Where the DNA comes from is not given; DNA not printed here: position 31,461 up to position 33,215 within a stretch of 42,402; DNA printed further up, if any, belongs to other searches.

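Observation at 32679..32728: In-frame 48-nt AT-rich perfect palindrome inserted into the catalytic head of the CCA-adding enzyme gene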

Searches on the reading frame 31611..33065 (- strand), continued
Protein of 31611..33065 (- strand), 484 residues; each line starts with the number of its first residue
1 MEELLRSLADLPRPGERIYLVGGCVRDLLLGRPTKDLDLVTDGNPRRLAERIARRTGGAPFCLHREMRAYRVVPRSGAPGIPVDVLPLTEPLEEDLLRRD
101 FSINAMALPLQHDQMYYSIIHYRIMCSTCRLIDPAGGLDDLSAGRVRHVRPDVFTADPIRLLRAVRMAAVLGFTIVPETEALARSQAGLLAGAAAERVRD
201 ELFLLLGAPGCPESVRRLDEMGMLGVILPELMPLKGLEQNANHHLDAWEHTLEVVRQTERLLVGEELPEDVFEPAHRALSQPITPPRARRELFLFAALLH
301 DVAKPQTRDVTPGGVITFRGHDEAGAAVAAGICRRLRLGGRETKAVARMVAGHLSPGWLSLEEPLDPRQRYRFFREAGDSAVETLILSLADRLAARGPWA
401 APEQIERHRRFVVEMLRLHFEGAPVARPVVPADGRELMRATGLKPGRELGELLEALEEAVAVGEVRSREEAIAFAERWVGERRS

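Call 38: predict_structure(alignment_id=A2)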
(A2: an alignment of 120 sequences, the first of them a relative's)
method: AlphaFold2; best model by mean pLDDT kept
length: 484 residues; sequences in the alignment: 120
mean_pLDDT: 94.7   pTM: 0.92
mean pLDDT of the five models: 94.7, 94.3, 94.0, 93.5, 93.2
residues with pLDDT >= 90: 439; 70-90: 27; 50-70: 16; < 50: 2
segments of 3 or more residues with pLDDT < 50: none
pLDDT, mean of each block of 10 residues (from residue 1): 89 94 95 96 97 96 96 93 97 96 96 60 56 97 98 98 98 98 99 98 97 98 99 98 95 98 95 98 93 98 98 97 98 98 98 97 90 97 98 86 93 98 95 98 97 97 97 98 93
secondary structure, 60 per line:
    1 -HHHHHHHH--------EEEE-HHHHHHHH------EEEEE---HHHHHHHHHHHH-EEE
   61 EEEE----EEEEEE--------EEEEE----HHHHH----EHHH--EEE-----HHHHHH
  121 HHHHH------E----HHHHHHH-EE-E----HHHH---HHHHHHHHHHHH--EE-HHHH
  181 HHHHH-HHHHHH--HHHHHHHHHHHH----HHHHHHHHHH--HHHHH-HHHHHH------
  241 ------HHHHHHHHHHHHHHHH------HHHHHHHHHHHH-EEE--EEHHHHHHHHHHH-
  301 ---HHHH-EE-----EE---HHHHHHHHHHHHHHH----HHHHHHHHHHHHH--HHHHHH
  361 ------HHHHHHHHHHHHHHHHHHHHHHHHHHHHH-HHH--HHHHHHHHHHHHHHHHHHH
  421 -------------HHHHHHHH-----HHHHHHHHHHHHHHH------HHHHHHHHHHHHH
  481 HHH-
elements in order: H2-9 E18-21 H23-30 E37-41 H45-56 E58-64 E69-74 E83-87 H92-96 E107-109 H115-125 H137-143 H153-156 H160-171 H177-185 H187-192 H195-206 H211-220 H223-227 H229-234 H247-262 H269-280 E282-284 H289-299 H304-307 H321-335 H340-352 H355-360 H367-395 H402-420 H434-441 H447-461 H468-483

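Call 42: find_encoding_contigs(protein=window:31611-33065:-, flank=2000, max_places=6)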
Protein window:31611-33065:- (484 aa): no gene with exactly this product is on record in the collection.

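Call 58: find_encoding_contigs(protein=P0021, flank=500, max_places=1)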
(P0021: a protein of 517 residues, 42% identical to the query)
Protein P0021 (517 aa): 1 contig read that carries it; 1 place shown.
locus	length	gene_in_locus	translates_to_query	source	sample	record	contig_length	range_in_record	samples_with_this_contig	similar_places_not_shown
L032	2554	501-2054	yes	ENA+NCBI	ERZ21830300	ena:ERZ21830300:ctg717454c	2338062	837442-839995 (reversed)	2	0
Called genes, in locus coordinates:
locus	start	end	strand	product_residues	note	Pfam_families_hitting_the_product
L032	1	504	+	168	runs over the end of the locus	PF01327:Pep_deformylase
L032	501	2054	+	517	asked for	PF01743:PolyA_pol, PF12627:PolyA_pol_RNAbd, PF01966:HD (weak)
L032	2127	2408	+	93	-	PF05015:HigB-like_toxin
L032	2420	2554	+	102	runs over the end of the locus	PF01381:HTH_3 (weak)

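Call 59: find_encoding_contigs(protein=P0008, flank=500, max_places=1)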
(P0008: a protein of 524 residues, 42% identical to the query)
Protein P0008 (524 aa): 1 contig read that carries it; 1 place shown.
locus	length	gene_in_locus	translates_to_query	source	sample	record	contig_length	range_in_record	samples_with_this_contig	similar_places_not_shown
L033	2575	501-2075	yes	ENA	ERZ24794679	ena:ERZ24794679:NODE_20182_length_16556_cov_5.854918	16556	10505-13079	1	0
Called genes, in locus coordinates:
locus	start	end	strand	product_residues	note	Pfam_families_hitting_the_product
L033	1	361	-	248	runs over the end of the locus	PF00378:ECH_1, PF16113:ECH_2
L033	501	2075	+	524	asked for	PF01743:PolyA_pol, PF12627:PolyA_pol_RNAbd, PF01966:HD, PF13735:tRNA_NucTran2_2 (weak)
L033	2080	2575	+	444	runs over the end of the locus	PF21760:SecD_1st, PF22599:SecDF_P1_head, PF02355:SecD_SecF_C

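Call 60: find_encoding_contigs(protein=P0118, flank=500, max_places=1)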
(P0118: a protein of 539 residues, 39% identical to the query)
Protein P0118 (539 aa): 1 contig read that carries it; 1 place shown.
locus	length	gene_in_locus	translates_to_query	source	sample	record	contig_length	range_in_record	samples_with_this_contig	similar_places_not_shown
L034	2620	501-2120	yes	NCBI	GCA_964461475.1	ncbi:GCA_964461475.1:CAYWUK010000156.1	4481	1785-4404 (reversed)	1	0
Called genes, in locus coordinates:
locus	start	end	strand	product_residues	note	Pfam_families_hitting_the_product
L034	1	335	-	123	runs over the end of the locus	PF00507:Oxidored_q4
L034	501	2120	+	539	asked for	PF01743:PolyA_pol, PF12627:PolyA_pol_RNAbd, PF01966:HD, PF13735:tRNA_NucTran2_2 (weak)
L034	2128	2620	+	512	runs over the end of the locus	PF21760:SecD_1st, PF22599:SecDF_P1_head, PF02355:SecD_SecF_C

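Call 61: find_encoding_contigs(protein=P0109, flank=500, max_places=1)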
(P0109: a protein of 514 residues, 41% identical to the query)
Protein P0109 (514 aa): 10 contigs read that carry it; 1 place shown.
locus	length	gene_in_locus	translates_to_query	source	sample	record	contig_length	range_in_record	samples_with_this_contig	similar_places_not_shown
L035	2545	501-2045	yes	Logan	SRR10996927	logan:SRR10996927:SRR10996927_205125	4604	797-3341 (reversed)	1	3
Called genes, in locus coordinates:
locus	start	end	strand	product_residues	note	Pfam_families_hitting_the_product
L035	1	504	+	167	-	PF01327:Pep_deformylase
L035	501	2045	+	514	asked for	PF01743:PolyA_pol, PF12627:PolyA_pol_RNAbd, PF01966:HD (weak)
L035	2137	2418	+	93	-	PF05015:HigB-like_toxin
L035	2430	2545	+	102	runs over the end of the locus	PF01381:HTH_3 (faint)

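Call 68: fold_search(model_id=the predicted structure, library=pdb)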
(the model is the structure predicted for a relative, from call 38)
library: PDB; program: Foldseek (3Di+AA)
matches with E <= 10: 609; with E <= 0.001: 46
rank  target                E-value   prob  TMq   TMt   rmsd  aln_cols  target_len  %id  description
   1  3wfr_H                1.9e-23  1.00  0.77  0.80   4.1       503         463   24  tRNA processing enzyme complex 2 (released 2014-01-01)
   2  3wfp_B                3.3e-23  1.00  0.74  0.79   4.8       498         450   25  tRNA processing enzyme (apo form 2) (released 2014-01-01)
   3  3wfq_G                4.4e-23  1.00  0.72  0.79   3.2       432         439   28  tRNA processing enzyme complex 1 (released 2014-01-01)
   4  3wfp_C                6.5e-23  1.00  0.70  0.80   4.4       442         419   28  tRNA processing enzyme (apo form 2) (released 2014-01-01)
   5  3wfo_B                7.7e-23  1.00  0.69  0.77   4.3       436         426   28  tRNA processing enzyme (apo form 1) (released 2014-01-01)
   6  3wfp_E                8.7e-23  1.00  0.70  0.82   4.0       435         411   28  tRNA processing enzyme (apo form 2) (released 2014-01-01)
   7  3wfo_C                9.5e-23  1.00  0.70  0.79   4.1       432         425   28  tRNA processing enzyme (apo form 1) (released 2014-01-01)
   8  3wfr_F                1.2e-22  1.00  0.72  0.79   3.2       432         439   28  tRNA processing enzyme complex 2 (released 2014-01-01)
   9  3wfr_E                1.7e-22  1.00  0.72  0.79   3.2       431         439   28  tRNA processing enzyme complex 2 (released 2014-01-01)
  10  3wfo_A                1.7e-22  1.00  0.67  0.76   4.7       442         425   28  tRNA processing enzyme (apo form 1) (released 2014-01-01)
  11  3wfs_C                2.5e-22  1.00  0.70  0.77   3.5       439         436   28  tRNA processing enzyme complex 3 (released 2014-01-01)
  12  3wfp_A                2.8e-22  1.00  0.75  0.79   4.5       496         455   24  tRNA processing enzyme (apo form 2) (released 2014-01-01)
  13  3wfq_H                3.6e-22  1.00  0.72  0.78   3.2       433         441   27  tRNA processing enzyme complex 1 (released 2014-01-01)
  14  3wfs_D                3.7e-22  1.00  0.72  0.78   3.3       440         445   28  tRNA processing enzyme complex 3 (released 2014-01-01)
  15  3wfr_G                3.9e-22  1.00  0.71  0.74   3.6       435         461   28  tRNA processing enzyme complex 2 (released 2014-01-01)
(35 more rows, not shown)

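Call 83: search_protein_families(library=ncbifam, proteins=[window:31611-33065:-], max_evalue=0.001)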
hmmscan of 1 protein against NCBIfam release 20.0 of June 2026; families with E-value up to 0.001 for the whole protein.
window:31611-33065:- (484 aa): 16 families
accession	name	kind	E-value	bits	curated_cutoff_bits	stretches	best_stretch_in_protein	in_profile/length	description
TIGR02692.1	tRNA_CCA_actino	equivalog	1.3e-48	165.8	438.8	2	90-475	113-461/466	CCA tRNA nucleotidyltransferase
NF008137.0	PRK10885.1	equivalog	5.9e-36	124.1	451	1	17-352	2-303/409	multifunctional CCA addition/repair protein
NF009814.0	PRK13299.1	equivalog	1.1e-32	113.5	290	2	91-235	104-232/396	CCA tRNA nucleotidyltransferase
TIGR01942.1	pcnB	subfamily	1.1e-27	96.9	305.65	2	92-232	116-242/425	polynucleotide adenylyltransferase PcnB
TIGR01693.1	UTase_glnD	equivalog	2.3e-19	69.2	519.4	1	143-354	321-518/850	[protein-PII] uridylyltransferase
NF008634.1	PRK11623.1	equivalog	2.9e-19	69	702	2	92-231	158-283/469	polynucleotide adenylyltransferase PcnB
NF003467.0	PRK05092.1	equivalog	2.9e-19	68.3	959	1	142-355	394-593/940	[protein-PII] uridylyltransferase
NF041569.1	A-tRNAntase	equivalog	4.3e-17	61.7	1440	1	17-239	481-703/880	A-adding tRNA nucleotidyltransferase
NF009812.0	PRK13297.1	equivalog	1.8e-16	60.3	624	1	15-233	11-221/364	tRNA CCA-pyrophosphorylase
NF009813.0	PRK13298.1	equivalog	3e-15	56.1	606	1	17-183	2-160/417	tRNA CCA-pyrophosphorylase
NF009811.0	PRK13296.1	equivalog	1.2e-10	40.8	469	1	17-232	2-209/360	CCA tRNA nucleotidyltransferase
NF002895.0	PRK03381.1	equivalog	7.2e-09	34.3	631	1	155-355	328-497/782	[protein-PII] uridylyltransferase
NF001366.0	PRK00275.1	equivalog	1.7e-07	29.5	1299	1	208-355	421-551/895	[protein-PII] uridylyltransferase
TIGR00277.1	HDIG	domain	2.1e-06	27.5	27.6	1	288-332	25-68/84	HDIG domain-containing metalloprotein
NF001265.0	PRK00227.1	equivalog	1.7e-05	23.2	799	1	288-355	400-456/693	[protein-PII] uridylyltransferase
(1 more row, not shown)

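Call 85: find_related_loci(query=A1, collection=genome_contigs, flank=1500)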
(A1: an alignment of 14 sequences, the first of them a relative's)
Query A1 (484 aa) in genome_contigs; peptide patterns used: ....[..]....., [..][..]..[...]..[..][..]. (x = any residue, [..] = any of these).
600 stretches matched a pattern (row limit reached: there are more); 562 encode a relative of the query (tblastn E <= 1e-3); the best 80 are kept; 80 distinct loci.
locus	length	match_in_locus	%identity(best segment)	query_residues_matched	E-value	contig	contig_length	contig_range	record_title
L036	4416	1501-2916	41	19-477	1e-90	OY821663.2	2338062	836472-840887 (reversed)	MAG: Dehalococcoidia bacterium isolate 04ec0ed8-798b-4585-a8de-e3c995a4e665 genome assembly, chromosome: 1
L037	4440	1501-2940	41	4-481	1e-89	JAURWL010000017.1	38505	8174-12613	MAG: Dehalococcoidales bacterium isolate E10_concoct.bin.145 E10_k141_319429, whole genome shotgun sequence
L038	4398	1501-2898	41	11-474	9e-89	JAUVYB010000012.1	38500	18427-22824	MAG: Deltaproteobacteria bacterium isolate CSMAG_1231 CSMAG_1231_k141_1410794_length_38500_cov_14.9920, whole genome sho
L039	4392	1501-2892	40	11-477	2e-88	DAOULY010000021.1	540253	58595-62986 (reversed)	MAG TPA_asm: Dehalococcoidia bacterium isolate W31_65 k127_1071199, whole genome shotgun sequence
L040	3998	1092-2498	40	1-477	7e-88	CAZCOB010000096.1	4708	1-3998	MAG TPA_asm: uncultured Dehalococcoidaceae bacterium isolate binchicken_co100_344 genome assembly, contig: NODE_29211_le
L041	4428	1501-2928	39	4-477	9e-87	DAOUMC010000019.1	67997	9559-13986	MAG TPA_asm: Dehalococcoidales bacterium isolate W31_74 k127_202673, whole genome shotgun sequence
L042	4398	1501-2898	41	19-479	7e-87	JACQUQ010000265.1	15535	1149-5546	MAG: Chloroflexi bacterium isolate NC_groundwater_1441_Ag_S-0.65um_68_29 S_p65_S5_coassembly_k141_5470156, whole genome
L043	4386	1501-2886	39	17-474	4e-86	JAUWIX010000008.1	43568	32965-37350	MAG: Dehalococcoidia bacterium isolate CSMAG_2305 CSMAG_2305_k127_5520897_length_43568_cov_54.3558, whole genome shotgun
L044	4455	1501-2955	39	11-481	8e-86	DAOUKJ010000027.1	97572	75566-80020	MAG TPA_asm: Dehalococcoidia bacterium isolate S5_322 k113_60335, whole genome shotgun sequence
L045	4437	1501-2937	38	19-482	2e-85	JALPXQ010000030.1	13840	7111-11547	Dehalococcoidia bacterium isolate AH-958-E16 AH-958-E16_NODE_30, whole genome shotgun sequence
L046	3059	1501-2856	44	16-481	1e-85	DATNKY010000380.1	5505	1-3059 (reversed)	MAG TPA_asm: Solirubrobacteraceae bacterium isolate SMAG_U11437 k141_241743, whole genome shotgun sequence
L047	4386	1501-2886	39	15-474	4e-85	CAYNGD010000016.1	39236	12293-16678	MAG TPA_asm: uncultured Dehalococcoidales bacterium isolate binchicken_co178_75 genome assembly, contig: NODE_1625_lengt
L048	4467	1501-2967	38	11-483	2e-85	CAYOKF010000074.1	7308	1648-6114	MAG TPA_asm: uncultured Dehalococcoidaceae bacterium isolate binchicken_co334_148 genome assembly, contig: NODE_19713_le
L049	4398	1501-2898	38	11-474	1e-84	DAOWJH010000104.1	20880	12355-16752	MAG TPA_asm: Dehalococcoidia bacterium isolate CSMAG_2064 CSMAG_2064_k141_200426_length_20880_cov_43.9585, whole genome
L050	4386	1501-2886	37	19-483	1e-84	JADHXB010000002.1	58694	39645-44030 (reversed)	MAG: Dehalococcoidia bacterium isolate BS750m-G42 BS-750m-C336, whole genome shotgun sequence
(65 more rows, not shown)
